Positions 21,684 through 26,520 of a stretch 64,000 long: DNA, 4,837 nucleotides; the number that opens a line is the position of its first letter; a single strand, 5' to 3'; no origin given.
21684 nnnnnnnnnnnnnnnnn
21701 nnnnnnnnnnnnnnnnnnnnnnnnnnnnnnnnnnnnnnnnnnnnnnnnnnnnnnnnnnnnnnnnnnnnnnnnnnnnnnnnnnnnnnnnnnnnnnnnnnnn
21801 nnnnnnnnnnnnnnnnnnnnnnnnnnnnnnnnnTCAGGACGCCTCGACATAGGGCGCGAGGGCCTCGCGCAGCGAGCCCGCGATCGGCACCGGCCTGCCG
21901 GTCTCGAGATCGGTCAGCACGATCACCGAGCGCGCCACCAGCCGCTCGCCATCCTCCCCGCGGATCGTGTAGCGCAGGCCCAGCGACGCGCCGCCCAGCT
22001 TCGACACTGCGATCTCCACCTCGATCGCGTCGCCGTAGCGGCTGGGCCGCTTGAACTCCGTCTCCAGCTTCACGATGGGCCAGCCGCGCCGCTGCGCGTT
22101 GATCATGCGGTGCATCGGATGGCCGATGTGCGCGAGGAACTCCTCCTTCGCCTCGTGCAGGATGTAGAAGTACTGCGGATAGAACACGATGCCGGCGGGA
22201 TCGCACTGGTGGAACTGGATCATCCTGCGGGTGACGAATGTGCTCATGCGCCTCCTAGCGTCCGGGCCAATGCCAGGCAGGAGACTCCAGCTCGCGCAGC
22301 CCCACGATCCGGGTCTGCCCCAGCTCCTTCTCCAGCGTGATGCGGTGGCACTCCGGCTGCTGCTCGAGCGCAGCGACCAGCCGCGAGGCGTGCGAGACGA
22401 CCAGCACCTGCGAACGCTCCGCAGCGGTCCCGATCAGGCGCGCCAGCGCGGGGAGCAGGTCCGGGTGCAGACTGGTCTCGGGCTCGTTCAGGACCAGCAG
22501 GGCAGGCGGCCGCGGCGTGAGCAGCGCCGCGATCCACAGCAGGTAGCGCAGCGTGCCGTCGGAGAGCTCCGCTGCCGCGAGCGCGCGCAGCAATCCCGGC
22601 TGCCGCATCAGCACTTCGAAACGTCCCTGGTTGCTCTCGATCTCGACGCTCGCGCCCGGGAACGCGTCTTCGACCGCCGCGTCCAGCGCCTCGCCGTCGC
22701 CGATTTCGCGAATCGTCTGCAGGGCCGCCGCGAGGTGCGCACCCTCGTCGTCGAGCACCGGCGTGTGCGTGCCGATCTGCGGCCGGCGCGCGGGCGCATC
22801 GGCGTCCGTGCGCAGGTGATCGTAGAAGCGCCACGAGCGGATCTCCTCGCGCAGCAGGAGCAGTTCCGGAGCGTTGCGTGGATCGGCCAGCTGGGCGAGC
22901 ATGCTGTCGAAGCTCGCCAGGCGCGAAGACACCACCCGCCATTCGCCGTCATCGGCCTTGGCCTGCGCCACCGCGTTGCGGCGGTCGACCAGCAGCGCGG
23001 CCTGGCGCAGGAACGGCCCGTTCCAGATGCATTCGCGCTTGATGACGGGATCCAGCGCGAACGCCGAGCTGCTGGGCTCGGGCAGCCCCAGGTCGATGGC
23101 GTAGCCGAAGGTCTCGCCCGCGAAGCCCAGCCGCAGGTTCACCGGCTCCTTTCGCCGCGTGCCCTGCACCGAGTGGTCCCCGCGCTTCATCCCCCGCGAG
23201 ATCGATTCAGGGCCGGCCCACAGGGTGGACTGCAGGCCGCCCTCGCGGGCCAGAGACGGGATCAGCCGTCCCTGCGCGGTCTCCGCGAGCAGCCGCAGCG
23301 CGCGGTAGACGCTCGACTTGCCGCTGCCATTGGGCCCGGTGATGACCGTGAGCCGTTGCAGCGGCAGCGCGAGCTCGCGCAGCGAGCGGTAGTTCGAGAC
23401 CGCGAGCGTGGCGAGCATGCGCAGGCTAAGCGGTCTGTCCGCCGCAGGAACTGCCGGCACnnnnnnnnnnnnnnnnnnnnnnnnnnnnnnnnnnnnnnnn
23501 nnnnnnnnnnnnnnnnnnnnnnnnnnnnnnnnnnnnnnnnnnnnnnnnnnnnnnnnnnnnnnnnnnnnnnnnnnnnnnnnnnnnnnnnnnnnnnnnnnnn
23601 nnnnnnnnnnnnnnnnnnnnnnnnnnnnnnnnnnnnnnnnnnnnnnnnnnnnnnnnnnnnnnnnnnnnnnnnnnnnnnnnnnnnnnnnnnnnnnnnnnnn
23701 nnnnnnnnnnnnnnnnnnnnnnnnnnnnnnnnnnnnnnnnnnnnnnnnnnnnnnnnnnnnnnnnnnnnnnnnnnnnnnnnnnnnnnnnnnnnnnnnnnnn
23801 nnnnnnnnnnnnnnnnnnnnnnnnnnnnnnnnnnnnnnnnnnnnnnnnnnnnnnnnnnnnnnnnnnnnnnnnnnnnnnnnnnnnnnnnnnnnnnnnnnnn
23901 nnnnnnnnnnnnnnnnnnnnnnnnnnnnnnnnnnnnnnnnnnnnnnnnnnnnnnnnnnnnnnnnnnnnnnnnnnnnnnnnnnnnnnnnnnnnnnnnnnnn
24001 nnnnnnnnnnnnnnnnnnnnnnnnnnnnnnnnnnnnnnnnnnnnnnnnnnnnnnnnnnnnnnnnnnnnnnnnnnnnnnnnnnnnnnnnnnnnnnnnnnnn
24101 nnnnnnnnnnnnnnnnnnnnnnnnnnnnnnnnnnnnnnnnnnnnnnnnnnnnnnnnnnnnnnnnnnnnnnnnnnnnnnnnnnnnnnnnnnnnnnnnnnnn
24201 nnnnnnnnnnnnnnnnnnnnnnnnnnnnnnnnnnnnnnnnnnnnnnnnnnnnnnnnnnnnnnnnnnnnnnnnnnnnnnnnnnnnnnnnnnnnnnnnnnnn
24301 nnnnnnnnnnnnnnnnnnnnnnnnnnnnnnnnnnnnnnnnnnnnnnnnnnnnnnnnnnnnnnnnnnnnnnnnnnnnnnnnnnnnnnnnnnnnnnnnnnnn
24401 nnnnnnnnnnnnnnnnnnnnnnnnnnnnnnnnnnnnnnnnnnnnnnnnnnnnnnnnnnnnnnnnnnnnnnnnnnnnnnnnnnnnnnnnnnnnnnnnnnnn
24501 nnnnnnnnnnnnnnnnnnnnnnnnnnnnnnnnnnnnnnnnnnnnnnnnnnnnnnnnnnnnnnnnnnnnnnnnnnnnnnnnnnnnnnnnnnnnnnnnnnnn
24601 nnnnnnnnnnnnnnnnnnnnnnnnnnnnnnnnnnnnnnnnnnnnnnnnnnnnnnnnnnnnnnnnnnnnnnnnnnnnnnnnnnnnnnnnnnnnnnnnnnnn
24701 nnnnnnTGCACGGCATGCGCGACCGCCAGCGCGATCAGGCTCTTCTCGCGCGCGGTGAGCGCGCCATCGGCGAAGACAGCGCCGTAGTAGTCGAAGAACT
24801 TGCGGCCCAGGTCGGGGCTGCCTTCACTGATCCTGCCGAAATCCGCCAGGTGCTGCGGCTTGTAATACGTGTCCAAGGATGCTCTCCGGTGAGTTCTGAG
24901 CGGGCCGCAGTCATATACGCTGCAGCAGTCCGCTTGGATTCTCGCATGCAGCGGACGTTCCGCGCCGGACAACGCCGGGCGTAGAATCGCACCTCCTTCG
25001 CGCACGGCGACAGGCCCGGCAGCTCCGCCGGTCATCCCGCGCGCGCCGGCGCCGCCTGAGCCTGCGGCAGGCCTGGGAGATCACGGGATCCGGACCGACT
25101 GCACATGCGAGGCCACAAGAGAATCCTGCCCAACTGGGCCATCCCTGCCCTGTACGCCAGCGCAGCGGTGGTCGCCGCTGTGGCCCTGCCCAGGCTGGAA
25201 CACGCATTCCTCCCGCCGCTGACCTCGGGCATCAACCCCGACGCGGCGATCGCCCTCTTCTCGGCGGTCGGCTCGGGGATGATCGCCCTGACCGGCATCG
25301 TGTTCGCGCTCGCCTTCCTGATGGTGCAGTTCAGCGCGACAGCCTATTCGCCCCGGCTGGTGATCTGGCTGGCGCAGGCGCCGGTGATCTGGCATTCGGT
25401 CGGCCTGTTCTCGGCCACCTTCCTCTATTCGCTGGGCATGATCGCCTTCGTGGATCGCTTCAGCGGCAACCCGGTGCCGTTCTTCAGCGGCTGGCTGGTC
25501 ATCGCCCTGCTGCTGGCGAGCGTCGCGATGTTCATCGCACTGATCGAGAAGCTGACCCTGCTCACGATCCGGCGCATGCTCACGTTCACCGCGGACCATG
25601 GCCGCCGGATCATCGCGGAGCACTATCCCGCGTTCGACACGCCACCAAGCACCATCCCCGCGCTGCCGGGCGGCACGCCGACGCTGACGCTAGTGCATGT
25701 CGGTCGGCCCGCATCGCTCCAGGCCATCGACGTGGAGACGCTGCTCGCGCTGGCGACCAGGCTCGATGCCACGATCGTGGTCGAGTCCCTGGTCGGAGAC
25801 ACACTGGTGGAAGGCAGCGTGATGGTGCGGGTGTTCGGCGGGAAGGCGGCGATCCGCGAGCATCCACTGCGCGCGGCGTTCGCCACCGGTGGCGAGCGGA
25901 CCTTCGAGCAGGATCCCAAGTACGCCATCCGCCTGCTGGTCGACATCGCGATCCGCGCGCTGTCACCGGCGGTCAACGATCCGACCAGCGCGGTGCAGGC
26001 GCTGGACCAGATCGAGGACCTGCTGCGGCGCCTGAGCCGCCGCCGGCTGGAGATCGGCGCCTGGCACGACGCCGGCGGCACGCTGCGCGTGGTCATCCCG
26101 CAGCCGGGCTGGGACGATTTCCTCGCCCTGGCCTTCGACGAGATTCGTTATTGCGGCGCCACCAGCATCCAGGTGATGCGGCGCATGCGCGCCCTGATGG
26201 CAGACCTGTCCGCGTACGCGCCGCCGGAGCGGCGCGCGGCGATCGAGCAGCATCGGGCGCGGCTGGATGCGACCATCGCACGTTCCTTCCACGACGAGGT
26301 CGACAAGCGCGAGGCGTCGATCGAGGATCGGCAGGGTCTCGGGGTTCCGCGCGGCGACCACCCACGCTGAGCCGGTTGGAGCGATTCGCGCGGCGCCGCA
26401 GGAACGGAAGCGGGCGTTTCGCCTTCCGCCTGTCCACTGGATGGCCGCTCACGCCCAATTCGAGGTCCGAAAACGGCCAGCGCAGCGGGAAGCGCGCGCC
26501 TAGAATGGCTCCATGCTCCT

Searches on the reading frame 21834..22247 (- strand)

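Call 36: search_protein_families(library=pfam, proteins=[window:21834-22247:-], max_evalue=0.001)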
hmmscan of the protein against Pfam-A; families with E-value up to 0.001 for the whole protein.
window:21834-22247:- (137 aa): 3 families
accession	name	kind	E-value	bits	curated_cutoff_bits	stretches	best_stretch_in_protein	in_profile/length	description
PF13279.12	4HBT_2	-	5.6e-16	59.5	25.5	1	11-130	2-122/122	Thioesterase-like superfamily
PF03061.28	4HBT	-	3.5e-09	37.3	20.6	1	19-102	2-77/79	Thioesterase superfamily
PF01643.23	Acyl-ACP_TE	-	1.6e-07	31.5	23.7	1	9-127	9-128/131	Acyl-ACP thioesterase N-terminal domain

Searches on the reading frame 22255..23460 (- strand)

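Call 36: search_protein_families(library=pfam, proteins=[window:22255-23460:-], max_evalue=0.001)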
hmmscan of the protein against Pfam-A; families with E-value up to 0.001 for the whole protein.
window:22255-23460:- (401 aa): 7 families
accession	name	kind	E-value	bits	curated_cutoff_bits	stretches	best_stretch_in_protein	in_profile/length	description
PF13304.12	AAA_21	-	2.2e-32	113.8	27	1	37-361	1-302/304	AAA domain, putative AbiEii toxin, Type IV TA system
PF13175.12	AAA_15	-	2.4e-15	57.5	32.1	1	15-62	1-50/374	AAA ATPase domain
PF02463.25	SMC_N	-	5.3e-12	46.1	40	1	16-56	2-45/220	RecF/RecN/SMC N terminal domain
PF13476.12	AAA_23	-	1.6e-06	29.3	27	1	19-57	2-41/201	AAA domain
PF11398.14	DUF2813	-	6.5e-05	22.9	21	0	16-59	3-46/372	Protein of unknown function (DUF2813)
PF00005.33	ABC_tran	-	0.00013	23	25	1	31-66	7-42/137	ABC transporter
PF13555.12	AAA_29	-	0.00064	19.9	27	0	17-55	2-42/61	P-loop containing region of AAA domain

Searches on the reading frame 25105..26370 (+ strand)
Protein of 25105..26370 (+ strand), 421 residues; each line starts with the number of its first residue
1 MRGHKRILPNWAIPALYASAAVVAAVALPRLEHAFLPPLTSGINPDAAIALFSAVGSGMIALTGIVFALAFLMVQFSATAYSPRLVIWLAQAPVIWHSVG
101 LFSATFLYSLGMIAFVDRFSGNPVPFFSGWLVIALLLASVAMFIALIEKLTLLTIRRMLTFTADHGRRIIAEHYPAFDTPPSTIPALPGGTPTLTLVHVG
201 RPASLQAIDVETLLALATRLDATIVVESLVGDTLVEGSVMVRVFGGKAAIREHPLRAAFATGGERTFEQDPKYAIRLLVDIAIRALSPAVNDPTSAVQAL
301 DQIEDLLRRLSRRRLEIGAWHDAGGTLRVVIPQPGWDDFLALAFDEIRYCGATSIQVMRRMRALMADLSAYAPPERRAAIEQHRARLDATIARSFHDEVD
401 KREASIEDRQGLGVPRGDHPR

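Call 36: search_protein_families(library=pfam, proteins=[window:25105-26370:+], max_evalue=0.001)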
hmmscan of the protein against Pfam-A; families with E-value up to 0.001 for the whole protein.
window:25105-26370:+ (421 aa): 1 family
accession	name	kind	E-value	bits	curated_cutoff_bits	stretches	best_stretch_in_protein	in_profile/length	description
PF10011.15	DUF2254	-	1.4e-80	271.3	28.8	1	11-366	5-367/368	Predicted membrane protein (DUF2254)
